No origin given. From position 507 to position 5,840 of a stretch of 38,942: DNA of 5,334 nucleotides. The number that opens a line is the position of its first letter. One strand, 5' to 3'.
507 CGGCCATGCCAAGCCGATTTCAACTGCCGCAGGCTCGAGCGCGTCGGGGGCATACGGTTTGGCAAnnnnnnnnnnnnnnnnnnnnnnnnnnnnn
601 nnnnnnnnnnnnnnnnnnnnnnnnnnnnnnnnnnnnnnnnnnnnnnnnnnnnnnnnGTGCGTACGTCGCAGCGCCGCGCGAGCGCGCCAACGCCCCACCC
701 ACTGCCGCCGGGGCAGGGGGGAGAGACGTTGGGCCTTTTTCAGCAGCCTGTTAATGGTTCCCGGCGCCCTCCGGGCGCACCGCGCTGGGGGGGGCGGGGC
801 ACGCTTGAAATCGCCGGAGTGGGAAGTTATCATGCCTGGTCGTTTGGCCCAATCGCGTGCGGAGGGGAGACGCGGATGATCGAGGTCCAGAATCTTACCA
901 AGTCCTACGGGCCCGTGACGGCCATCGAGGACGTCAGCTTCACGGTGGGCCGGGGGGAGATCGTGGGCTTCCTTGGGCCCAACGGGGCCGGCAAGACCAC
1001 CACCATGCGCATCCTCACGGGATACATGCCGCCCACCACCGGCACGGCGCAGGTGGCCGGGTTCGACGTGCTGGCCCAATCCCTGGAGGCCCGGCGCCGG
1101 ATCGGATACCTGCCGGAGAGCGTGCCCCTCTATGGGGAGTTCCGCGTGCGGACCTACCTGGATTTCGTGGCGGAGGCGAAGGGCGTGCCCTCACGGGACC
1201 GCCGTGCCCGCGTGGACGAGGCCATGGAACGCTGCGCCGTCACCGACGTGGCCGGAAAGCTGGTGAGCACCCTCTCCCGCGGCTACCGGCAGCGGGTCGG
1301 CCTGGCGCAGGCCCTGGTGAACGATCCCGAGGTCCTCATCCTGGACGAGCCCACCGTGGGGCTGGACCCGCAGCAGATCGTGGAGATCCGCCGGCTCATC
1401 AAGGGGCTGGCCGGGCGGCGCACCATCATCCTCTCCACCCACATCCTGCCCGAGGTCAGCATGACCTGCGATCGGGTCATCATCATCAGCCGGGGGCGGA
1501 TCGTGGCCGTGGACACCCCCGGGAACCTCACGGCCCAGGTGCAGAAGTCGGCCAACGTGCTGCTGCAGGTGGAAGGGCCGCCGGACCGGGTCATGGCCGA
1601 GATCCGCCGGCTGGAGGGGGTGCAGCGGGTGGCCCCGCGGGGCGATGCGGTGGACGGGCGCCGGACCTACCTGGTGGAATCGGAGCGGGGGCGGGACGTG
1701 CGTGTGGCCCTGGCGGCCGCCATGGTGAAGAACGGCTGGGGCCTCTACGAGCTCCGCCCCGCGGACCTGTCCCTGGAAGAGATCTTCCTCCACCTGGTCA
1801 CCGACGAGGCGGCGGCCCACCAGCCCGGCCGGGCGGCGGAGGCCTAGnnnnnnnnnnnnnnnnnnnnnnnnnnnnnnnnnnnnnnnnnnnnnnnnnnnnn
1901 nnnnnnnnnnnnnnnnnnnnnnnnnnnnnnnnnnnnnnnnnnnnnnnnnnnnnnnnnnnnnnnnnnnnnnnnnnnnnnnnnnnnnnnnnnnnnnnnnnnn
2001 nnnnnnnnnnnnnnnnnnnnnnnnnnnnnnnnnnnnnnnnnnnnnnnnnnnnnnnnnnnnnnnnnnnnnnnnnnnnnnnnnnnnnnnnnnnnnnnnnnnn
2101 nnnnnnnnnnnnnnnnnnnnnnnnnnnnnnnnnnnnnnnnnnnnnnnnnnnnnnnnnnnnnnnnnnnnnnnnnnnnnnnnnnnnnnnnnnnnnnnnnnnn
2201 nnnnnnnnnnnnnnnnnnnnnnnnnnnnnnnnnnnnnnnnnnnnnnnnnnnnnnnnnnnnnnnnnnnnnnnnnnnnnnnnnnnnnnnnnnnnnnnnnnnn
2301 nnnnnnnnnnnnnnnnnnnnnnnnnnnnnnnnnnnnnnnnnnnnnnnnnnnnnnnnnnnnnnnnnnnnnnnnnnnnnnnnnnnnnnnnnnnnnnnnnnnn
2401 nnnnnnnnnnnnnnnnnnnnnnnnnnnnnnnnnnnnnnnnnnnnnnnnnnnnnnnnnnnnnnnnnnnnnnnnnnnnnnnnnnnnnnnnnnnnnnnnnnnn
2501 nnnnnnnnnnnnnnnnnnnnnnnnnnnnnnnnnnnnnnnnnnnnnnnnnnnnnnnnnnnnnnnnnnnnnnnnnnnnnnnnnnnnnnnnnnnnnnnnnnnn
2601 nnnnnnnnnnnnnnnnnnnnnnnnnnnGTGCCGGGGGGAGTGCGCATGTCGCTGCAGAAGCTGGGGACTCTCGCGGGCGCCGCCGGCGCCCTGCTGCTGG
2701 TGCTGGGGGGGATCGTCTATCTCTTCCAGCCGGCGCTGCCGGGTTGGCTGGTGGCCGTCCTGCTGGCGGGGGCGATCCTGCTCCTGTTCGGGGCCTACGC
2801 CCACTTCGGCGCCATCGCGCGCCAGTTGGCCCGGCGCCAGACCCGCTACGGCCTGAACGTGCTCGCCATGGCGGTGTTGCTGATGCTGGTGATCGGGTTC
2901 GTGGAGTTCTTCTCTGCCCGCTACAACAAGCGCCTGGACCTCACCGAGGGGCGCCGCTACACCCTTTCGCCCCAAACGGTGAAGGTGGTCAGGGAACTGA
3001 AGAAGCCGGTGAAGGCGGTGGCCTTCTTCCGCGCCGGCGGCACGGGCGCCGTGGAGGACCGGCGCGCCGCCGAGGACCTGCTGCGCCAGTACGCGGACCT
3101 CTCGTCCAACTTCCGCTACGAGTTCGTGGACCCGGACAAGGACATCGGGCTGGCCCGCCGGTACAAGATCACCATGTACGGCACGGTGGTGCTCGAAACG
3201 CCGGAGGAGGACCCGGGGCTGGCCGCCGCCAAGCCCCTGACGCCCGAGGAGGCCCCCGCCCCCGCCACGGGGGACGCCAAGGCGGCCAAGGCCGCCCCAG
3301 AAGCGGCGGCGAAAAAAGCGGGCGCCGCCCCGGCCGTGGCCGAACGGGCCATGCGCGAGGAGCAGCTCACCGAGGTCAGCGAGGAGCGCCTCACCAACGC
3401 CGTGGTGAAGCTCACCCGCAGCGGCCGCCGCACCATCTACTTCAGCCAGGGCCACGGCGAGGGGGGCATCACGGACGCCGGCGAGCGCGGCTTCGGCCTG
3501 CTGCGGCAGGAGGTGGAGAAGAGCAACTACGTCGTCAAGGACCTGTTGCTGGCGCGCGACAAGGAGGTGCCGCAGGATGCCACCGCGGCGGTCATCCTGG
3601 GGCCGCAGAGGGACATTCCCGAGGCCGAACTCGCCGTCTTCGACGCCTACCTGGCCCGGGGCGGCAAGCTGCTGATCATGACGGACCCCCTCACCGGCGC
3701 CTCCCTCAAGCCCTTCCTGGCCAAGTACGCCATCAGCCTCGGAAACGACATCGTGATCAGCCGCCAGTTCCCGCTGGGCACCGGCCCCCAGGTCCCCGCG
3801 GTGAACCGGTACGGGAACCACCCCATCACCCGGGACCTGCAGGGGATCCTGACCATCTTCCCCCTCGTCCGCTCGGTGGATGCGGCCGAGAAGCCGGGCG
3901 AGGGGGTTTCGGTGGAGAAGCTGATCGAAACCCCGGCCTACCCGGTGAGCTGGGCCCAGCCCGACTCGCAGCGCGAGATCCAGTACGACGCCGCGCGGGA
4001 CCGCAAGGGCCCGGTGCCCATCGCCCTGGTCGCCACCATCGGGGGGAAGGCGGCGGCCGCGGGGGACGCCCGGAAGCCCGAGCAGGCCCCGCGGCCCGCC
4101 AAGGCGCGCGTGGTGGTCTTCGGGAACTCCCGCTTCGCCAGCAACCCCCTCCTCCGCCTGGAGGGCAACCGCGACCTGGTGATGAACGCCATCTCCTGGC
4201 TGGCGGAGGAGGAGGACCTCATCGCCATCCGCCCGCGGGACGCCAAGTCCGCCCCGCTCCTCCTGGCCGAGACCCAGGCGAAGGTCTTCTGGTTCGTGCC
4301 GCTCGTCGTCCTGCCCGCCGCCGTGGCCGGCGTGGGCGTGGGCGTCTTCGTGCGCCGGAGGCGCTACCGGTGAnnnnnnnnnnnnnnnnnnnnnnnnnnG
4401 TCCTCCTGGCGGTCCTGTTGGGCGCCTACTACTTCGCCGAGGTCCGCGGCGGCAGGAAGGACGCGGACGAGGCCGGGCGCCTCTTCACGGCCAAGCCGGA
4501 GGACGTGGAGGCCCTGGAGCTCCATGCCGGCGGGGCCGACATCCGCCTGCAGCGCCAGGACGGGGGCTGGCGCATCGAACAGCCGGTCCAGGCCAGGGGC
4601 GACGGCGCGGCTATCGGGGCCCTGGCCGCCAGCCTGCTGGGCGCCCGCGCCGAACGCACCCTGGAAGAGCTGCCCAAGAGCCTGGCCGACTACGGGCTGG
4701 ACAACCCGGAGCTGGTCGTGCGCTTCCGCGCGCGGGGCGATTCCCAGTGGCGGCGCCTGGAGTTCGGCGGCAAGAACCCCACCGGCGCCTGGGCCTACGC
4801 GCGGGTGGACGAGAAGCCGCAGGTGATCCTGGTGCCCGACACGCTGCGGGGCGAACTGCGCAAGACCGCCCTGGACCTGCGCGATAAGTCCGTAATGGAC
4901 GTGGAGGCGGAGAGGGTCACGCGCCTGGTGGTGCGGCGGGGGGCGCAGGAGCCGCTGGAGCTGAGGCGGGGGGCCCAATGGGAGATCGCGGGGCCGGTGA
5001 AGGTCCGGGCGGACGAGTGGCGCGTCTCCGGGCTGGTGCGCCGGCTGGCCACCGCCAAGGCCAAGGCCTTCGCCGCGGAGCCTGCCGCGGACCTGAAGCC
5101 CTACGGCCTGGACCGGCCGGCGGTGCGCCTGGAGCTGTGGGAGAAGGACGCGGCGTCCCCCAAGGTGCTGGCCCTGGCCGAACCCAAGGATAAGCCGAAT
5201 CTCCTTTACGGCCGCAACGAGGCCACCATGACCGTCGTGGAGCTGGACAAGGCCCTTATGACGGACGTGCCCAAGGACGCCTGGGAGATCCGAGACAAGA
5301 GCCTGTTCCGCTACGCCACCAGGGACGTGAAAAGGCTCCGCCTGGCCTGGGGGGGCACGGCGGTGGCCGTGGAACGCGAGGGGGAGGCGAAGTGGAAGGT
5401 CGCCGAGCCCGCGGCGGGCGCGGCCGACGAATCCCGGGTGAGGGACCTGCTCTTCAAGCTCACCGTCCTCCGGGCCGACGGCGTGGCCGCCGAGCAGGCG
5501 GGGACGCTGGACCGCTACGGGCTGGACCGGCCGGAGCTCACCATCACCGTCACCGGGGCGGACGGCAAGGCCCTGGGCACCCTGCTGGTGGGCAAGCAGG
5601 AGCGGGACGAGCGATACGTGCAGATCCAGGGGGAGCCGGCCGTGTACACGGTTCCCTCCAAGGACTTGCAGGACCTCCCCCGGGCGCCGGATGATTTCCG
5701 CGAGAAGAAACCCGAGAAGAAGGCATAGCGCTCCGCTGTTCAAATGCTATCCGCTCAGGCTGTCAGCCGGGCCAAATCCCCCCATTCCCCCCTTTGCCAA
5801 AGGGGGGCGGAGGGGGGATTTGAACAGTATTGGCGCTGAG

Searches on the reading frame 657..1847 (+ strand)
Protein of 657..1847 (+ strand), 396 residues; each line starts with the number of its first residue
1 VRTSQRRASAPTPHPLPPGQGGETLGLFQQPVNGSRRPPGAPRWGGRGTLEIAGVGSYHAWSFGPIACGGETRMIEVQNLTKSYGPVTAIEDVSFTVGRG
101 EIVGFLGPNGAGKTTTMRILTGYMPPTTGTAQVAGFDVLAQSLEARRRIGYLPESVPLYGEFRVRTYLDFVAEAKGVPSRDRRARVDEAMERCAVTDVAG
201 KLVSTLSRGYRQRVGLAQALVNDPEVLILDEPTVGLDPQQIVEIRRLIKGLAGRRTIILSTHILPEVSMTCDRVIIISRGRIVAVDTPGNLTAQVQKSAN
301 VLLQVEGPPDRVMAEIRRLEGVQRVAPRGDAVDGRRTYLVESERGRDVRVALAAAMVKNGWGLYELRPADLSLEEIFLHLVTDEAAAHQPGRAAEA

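Call 32: search_protein_families(library=pfam, proteins=[window:657-1847:+], max_evalue=0.001)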
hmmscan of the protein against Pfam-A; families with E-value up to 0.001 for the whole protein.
window:657-1847:+ (396 aa): 2 families
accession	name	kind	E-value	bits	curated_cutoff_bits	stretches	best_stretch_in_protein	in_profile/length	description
PF00005.33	ABC_tran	-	3.4e-31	109.1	25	1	91-233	2-136/137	ABC transporter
PF13304.12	AAA_21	-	3e-11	44.4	27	1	215-265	247-300/304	AAA domain, putative AbiEii toxin, Type IV TA system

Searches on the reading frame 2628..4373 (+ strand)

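Call 32: search_protein_families(library=pfam, proteins=[window:2628-4373:+], max_evalue=0.001)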
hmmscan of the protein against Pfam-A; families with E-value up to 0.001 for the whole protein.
window:2628-4373:+ (581 aa): 3 families
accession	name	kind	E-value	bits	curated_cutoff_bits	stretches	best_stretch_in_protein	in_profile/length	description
PF09822.16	ABC_transp_aux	-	1.5e-26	93.8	34.7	1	267-521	1-288/288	ABC-type uncharacterized transport system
PF23357.1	DUF7088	-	9.9e-13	48.6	27.8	1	108-175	2-71/105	Domain of unknown function (DUF7088)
PF23355.1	IFT52_GIFT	-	0.00066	19.3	27.2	0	310-379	38-111/246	IFT52 GIFT domain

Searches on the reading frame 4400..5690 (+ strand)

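Call 33: search_protein_families(library=pfam, proteins=[window:4400-5690:+], max_evalue=0.01)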
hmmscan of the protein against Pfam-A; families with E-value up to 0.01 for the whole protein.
window:4400-5690:+ (430 aa): 1 family
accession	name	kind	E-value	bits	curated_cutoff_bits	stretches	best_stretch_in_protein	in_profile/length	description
PF14238.11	DUF4340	-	1.4e-61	208.3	25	3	57-181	1-123/183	Domain of unknown function (DUF4340)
